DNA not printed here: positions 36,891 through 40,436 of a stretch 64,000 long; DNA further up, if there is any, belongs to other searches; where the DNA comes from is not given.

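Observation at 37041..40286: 1081-aa prepilin-type protein combining a class III signal peptide with a PilY1-like multi-blade propeller and a Cys-rich repeat module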

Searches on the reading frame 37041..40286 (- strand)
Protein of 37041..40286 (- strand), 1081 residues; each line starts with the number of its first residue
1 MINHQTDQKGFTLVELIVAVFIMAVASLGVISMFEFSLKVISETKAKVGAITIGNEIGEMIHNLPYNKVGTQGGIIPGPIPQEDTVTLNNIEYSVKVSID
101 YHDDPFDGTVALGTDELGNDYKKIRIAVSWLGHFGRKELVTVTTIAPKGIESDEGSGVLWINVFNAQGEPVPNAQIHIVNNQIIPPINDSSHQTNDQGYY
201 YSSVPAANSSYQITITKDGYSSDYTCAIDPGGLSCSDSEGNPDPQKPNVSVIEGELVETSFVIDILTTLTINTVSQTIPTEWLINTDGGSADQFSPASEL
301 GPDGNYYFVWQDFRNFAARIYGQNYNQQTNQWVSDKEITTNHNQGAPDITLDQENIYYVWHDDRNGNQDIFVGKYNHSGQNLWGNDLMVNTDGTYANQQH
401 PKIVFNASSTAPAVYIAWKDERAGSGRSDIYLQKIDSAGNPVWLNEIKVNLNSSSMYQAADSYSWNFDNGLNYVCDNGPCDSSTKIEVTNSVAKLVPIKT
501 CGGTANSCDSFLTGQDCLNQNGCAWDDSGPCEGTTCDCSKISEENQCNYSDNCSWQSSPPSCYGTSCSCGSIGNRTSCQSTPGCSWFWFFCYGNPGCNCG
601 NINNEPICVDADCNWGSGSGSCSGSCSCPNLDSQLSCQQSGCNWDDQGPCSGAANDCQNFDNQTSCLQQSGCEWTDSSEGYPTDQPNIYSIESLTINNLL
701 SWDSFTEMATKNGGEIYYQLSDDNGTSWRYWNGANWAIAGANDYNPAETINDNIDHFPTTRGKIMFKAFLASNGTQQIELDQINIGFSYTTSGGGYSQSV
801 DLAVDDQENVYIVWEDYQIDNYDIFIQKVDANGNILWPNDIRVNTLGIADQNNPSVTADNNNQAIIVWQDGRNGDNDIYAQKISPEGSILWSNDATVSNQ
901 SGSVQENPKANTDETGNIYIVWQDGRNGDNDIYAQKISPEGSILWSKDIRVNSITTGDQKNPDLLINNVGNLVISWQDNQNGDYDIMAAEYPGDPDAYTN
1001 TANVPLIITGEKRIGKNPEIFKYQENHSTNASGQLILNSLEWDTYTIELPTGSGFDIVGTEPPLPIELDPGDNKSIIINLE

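Call 5: search_protein_families(library=pfam, proteins=[window:37041-40286:-], max_evalue=0.1)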
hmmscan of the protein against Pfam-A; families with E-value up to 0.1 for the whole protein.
window:37041-40286:- (1081 aa): 2 families
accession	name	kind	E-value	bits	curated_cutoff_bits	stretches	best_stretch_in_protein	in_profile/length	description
PF07963.17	N_methyl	-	1.8e-07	30.9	21.2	1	7-30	3-26/27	Prokaryotic N-terminal methylation motif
PF13620.12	CarboxypepD_reg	-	3.2e-07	31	32.3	1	163-224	6-63/82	Carboxypeptidase regulatory-like domain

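Call 6: search_protein_families(library=ncbifam, proteins=[window:37041-40286:-], max_evalue=0.1)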
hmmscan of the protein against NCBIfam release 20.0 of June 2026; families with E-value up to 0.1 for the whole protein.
window:37041-40286:- (1081 aa): 11 families
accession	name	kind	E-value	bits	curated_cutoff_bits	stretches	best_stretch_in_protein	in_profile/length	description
TIGR04275.1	beta_prop_Msarc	repeat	5.7e-13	48.4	85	3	865-880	20-35/40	beta-propeller repeat protein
TIGR02532.1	IV_pilin_GFxxxE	domain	1.8e-05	24.4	16.3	1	8-30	1-23/24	prepilin-type N-terminal cleavage/methylation domain-containing protein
TIGR02523.1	type_IV_pilV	equivalog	0.00052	20.5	52.2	1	8-61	1-54/139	type IV pilus modification protein PilV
NF041013.1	T4P_ComGE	equivalog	0.001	19.2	49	1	8-50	3-45/83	competence type IV pilus minor pilin ComGE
TIGR01707.1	gspI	equivalog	0.0067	16.9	44.35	1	10-53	1-44/101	type II secretion system minor pseudopilin GspI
NF007862.0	PRK10574.1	equivalog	0.031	14.4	138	1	6-29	2-26/145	prepilin peptidase-dependent pilin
NF041002.1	pilin_ComGF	equivalog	0.045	14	80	0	8-45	1-38/139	competence type IV pilus minor pilin ComGF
TIGR01711.1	gspJ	equivalog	0.058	13.2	64.85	1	9-39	1-31/192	type II secretion system minor pseudopilin GspJ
TIGR02599.1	TIGR02599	subfamily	0.058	12.6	256.5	1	10-49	1-40/361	Verru_Chthon cassette protein C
NF007800.0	PRK10506.1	equivalog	0.06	13.2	158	0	5-28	5-28/163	prepilin peptidase-dependent protein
TIGR01708.2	typeII_sec_gspH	equivalog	0.067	13.2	80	0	8-35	1-28/169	type II secretion system minor pseudopilin GspH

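Call 7: find_homologous_proteins(query=window:37041-40286:-)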
Query window:37041-40286:- (1081 aa): 80 proteins with E <= 0.001 among 8000 candidates.
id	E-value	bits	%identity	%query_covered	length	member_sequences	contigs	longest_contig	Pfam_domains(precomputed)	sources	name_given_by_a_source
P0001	0.0e+0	1616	63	100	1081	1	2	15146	PF07963.18,PF13620.13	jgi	-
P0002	0.0e+0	1615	63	100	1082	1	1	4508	PF07963.18,PF13620.13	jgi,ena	-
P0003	0.0e+0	1603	63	100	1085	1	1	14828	PF13620.13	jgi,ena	-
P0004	0.0e+0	1586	63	99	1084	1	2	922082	PF13620.13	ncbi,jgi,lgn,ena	ncbi:MAG: hypothetical protein WC675_01700 [Patescibacteria group bacterium]|jgi:hypothetical protei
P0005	0.0e+0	1576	62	100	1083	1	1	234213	PF07963.18,PF13620.13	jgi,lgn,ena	-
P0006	0.0e+0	1569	62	99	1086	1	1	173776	PF13620.13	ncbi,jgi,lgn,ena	ncbi:MAG: prepilin-type N-terminal cleavage/methylation domain-containing protein [Patescibacteria g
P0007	0.0e+0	1353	54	99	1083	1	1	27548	PF07963.18,PF13620.13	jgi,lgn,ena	-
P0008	0.0e+0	1320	53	100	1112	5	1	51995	PF07963.18,PF17802.8,PF15892.12,PF13620.13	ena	-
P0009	0.0e+0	1301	52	99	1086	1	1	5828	PF13620.13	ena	-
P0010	9.3e-211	721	48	42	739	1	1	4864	PF07963.18,PF13620.13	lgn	-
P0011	1.5e-202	694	46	44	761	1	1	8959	PF07963.18,PF15892.12,PF13620.13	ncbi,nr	ncbi:MAG: carboxypeptidase regulatory-like domain-containing protein [Patescibacteria group bacteriu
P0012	1.0e-194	668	45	44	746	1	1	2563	-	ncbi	-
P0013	2.7e-193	663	44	43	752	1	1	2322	PF13620.13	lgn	-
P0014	7.6e-192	658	47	42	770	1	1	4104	PF15892.12,PF13620.13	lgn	-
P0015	7.4e-190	652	46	43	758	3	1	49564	PF15892.12,PF13620.13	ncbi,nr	ncbi:MAG: carboxypeptidase regulatory-like domain-containing protein [bacterium]|nr:carboxypeptidase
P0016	6.2e-189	649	46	42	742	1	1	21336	PF07963.18,PF13620.13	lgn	-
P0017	1.3e-181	624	43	42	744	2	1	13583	PF07963.18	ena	-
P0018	8.6e-179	615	43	44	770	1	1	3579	PF15892.12,PF13620.13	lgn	-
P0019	2.2e-172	594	44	42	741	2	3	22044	PF13620.13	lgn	-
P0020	1.8e-169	584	42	42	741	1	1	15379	PF13620.13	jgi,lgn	-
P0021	1.2e-163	565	42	41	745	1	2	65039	PF13620.13,PF04616.21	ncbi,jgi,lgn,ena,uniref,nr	ncbi:MAG: hypothetical protein COT81_00355 [Candidatus Buchananbacteria bacterium CG10_big_fil_rev_8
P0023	3.3e-156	540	42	41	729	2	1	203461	PF07963.18,PF07494.18,PF13620.13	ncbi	ncbi:MAG: carboxypeptidase regulatory-like domain-containing protein [bacterium]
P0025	4.2e-155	536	41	43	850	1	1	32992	PF13715.13,PF07963.18,PF02369.23,PF24025.2,PF15892.12,PF13620.13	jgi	jgi:prepilin-type N-terminal cleavage/methylation domain-containing protein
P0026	8.0e-149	516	42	42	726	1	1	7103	PF13620.13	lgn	-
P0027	4.0e-143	497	38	43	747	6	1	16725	PF07963.18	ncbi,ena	-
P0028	1.2e-139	485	42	44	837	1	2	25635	PF13620.13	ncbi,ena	-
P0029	7.2e-139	483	39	44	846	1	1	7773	PF07963.18,PF15892.12,PF13620.13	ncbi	ncbi:MAG: carboxypeptidase regulatory-like domain-containing protein [Patescibacteria group bacteriu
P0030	7.8e-139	483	40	43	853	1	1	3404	PF13715.13,PF17789.8,PF24025.2,PF13620.13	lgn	-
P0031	2.4e-138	481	41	41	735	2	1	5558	PF07963.18,PF13620.13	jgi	-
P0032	2.2e-136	474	38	42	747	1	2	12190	PF13620.13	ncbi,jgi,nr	ncbi:carboxypeptidase regulatory-like domain-containing protein [Candidatus Falkowbacteria bacterium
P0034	3.2e-135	471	36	41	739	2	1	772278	PF07963.18,PF13620.13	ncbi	-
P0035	3.5e-122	427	37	43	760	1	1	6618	PF13620.13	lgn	-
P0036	1.3e-121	426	36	42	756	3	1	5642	PF13715.13,PF13620.13,PF04616.21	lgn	-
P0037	3.8e-118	414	37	32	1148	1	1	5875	PF07963.18,PF13385.14,PF13620.13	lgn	-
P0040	2.7e-81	292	32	32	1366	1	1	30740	PF13620.13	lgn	-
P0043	1.2e-66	244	42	25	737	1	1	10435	PF13715.13,PF07963.18,PF13620.13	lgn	-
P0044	1.8e-55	207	36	18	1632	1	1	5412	PF13715.13,PF02450.22,PF13385.14,PF00561.27,PF15892.12,PF13620.13,PF07819.20,PF12146.16,PF04616.21,PF13088.13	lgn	-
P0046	8.1e-51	191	36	25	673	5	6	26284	PF07963.18,PF13620.13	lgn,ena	-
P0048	5.9e-49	185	34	26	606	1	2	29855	PF07963.18,PF13620.13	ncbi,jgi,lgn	ncbi:MAG: hypothetical protein RJA61_73 [Candidatus Parcubacteria bacterium]|jgi:type II secretory p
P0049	4.1e-44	169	33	25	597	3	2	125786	PF07963.18,PF13620.13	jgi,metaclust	metaclust:\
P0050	1.3e-43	167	34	25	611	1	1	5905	PF13620.13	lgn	-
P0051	1.1e-42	164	35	26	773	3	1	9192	PF13620.13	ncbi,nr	ncbi:carboxypeptidase-like regulatory domain-containing protein [Patescibacteria group bacterium]|nr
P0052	3.1e-42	163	32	25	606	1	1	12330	PF13620.13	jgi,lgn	jgi:hypothetical protein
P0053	5.0e-42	162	37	26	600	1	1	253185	PF07963.18,PF17802.8,PF13620.13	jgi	jgi:prepilin-type N-terminal cleavage/methylation domain-containing protein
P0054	8.6e-42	161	33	25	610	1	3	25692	PF07963.18,PF13620.13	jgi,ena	-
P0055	9.7e-42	161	36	27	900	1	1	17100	PF13229.13,PF22842.4,PF13620.13,PF05048.20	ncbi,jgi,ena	-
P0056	1.1e-41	161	32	25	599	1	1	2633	PF13715.13,PF17802.8,PF13620.13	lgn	-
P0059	2.1e-40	157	29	29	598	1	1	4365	PF13715.13,PF07963.18,PF13620.13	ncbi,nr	ncbi:MAG: prepilin-type N-terminal cleavage/methylation domain-containing protein [bacterium]|nr:pre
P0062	1.3e-38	151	34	25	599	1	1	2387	PF07963.18,PF13620.13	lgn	-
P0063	4.7e-37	146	29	26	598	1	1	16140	PF13715.13,PF07963.18,PF13620.13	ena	-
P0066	1.4e-35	141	32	25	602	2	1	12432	PF07963.18,PF17802.8,PF13620.13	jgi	jgi:prepilin-type N-terminal cleavage/methylation domain-containing protein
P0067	2.1e-35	140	30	24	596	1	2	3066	PF13715.13,PF07963.18,PF13620.13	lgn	-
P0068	1.5e-34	137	32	25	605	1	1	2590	PF17789.8,PF02369.23,PF13620.13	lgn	-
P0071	3.6e-30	123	31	25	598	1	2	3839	PF07963.18,PF13620.13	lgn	-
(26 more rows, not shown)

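Call 14: search_solved_structures(query=A1, max_evalue=1)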
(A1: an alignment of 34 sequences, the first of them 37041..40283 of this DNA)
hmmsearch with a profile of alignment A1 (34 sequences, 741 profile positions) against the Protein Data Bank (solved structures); distinct sequences matched with E-value up to 1: 12.
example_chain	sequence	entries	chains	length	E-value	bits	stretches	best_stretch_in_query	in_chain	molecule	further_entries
7fh6_A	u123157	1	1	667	3.4e-11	45.4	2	371-607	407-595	CylK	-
7fh7_A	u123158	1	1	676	3.5e-11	45.3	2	371-607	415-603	CylK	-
7ron_A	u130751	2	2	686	3.7e-11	45.3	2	371-607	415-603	CylK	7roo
7fh8_A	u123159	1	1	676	5.5e-11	44.7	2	371-607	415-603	CylK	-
9egp_A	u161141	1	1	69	0.024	16.1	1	1-31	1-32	Geopilin domain 1 protein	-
7tgg_A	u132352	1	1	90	0.048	15.2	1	1-33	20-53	Geopilin domain 1 protein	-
9lab_B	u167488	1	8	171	0.29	12.6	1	6-30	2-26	MSHA major pilin subunit MshA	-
8bdw_A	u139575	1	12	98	0.32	12.4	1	687-738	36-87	Cell surface adherence protein,collagen-binding domain, LPXTG-motif cell wall anchor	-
4r7x_A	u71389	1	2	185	0.47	11.9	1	254-347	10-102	Arrestin domain-containing protein 3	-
9nk9_A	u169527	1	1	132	0.53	11.7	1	509-560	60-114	Nanobody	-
9laa_A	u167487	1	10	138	0.58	11.6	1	3-29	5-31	Type IV pilin protein PilA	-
4r7v_A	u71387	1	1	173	0.65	11.4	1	293-347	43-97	Arrestin domain-containing protein 3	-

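Call 19: find_encoding_contigs(protein=window:37041-40286:-, flank=10000, max_places=3)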
Protein window:37041-40286:- (1081 aa): no gene with exactly this product is on record in the collection.

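Call 20: find_encoding_contigs(protein=P0021, flank=10000, max_places=2)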
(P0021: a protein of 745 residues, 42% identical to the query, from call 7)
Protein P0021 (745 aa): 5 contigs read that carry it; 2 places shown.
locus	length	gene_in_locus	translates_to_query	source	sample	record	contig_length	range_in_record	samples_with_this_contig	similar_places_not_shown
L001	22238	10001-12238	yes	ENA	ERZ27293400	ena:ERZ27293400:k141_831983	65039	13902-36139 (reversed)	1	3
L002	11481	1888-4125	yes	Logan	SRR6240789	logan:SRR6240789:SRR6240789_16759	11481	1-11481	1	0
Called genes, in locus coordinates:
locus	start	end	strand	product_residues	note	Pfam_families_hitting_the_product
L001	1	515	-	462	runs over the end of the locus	PF01225:Mur_ligase, PF08245:Mur_ligase_M, PF02875:Mur_ligase_C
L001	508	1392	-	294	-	PF01734:Patatin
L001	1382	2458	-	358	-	PF03033:Glyco_transf_28, PF13528:Glyco_trans_1_3 (weak), PF04101:Glyco_tran_28_C, PF00201:UDPGT (weak)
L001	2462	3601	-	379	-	PF01098:FTSW_RODA_SPOVE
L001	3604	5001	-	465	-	PF21799:MurD-like_N, PF08245:Mur_ligase_M, PF02875:Mur_ligase_C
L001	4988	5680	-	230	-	PF02578:Cu-oxidase_4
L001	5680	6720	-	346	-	PF10555:MraY_sig1 (faint), PF00953:Glycos_transf_4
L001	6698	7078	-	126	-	-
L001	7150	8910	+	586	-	PF05157:MshEN, PF00437:T2SSE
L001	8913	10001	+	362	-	PF00482:T2SSF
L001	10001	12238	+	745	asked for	PF13620:CarboxypepD_reg (weak), PF04616:Glyco_hydro_43 (faint)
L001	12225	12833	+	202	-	-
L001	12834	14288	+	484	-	-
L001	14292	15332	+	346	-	PF06723:MreB_Mbl (faint), PF11104:PilM_2, PF14450:FtsA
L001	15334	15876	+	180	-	-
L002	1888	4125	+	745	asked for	PF13620:CarboxypepD_reg (weak), PF04616:Glyco_hydro_43 (faint)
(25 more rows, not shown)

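Call 27: predict_structure(alignment_id=A1)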
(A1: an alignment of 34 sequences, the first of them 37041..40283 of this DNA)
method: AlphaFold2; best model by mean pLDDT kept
length: 1080 residues; sequences in the alignment: 34
mean_pLDDT: 76.2   pTM: 0.59
mean pLDDT of the five models: 76.2, 74.0, 71.8, 69.8, 69.7
residues with pLDDT >= 90: 306; 70-90: 464; 50-70: 174; < 50: 136
segments of 3 or more residues with pLDDT < 50: 1-7, 106-117, 147-153, 239-243, 469-471, 526-537, 571-647
pLDDT, mean of each block of 10 residues (from residue 1): 42 78 83 82 86 84 80 80 86 88 52 48 88 85 60 62 73 81 75 79 77 69 52 51 61 74 77 91 88 94 94 90 94 91 93 93 89 93 88 83 80 92 81 91 85 72 69 49 63 74 67 63 54 43 57 57 56 34 31 31 33 33 29 24 39 66 67 73 62 83 86 85 88 90 90 90 85 77 86 75 92 82 91 88 83 93 94 90 90 85 92 94 90 94 92 88 93 94 93 91 92 68 87 85 89 88 84 89
secondary structure, 60 per line:
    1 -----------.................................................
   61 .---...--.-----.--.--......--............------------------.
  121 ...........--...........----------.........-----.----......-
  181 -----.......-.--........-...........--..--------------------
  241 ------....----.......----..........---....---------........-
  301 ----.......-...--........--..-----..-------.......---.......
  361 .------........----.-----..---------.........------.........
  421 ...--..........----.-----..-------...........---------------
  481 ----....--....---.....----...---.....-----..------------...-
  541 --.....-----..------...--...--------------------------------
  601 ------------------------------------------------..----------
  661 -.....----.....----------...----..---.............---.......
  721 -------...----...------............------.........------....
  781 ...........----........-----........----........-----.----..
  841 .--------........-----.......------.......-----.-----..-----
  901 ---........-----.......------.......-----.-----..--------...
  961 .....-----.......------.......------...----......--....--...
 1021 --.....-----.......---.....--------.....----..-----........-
elements in order (helices of 4 or more, strands of 3 or more residues): H12-61 E82-87 E90-101 E120-131 E134-144 E155-163 E174-179 E186-192 E197-204 E206-216 E247-250 E255-261 E266-275 E279-282 E292-299 E305-311 E318-325 E344-350 E354-361 E368-375 E397-405 E412-423 E426-435 E455-465 E485-488 E491-494 E498-502 H513-517 H543-547 E561-563 E566-568 H662-666 E671-675 E686-688 E698-710 E714-720 E728-730 E735-737 H746-755 E762-770 E777-791 E796-803 E809-816 E821-828 E839-841 E850-857 E863-869 E876-882 E904-911 E917-923 E930-936 E958-965 E971-977 E984-990 E997-999 E1004-1009 E1012-1015 E1018-1020 E1023-1027 E1033-1039 E1043-1047 E1056-1060 E1072-1079
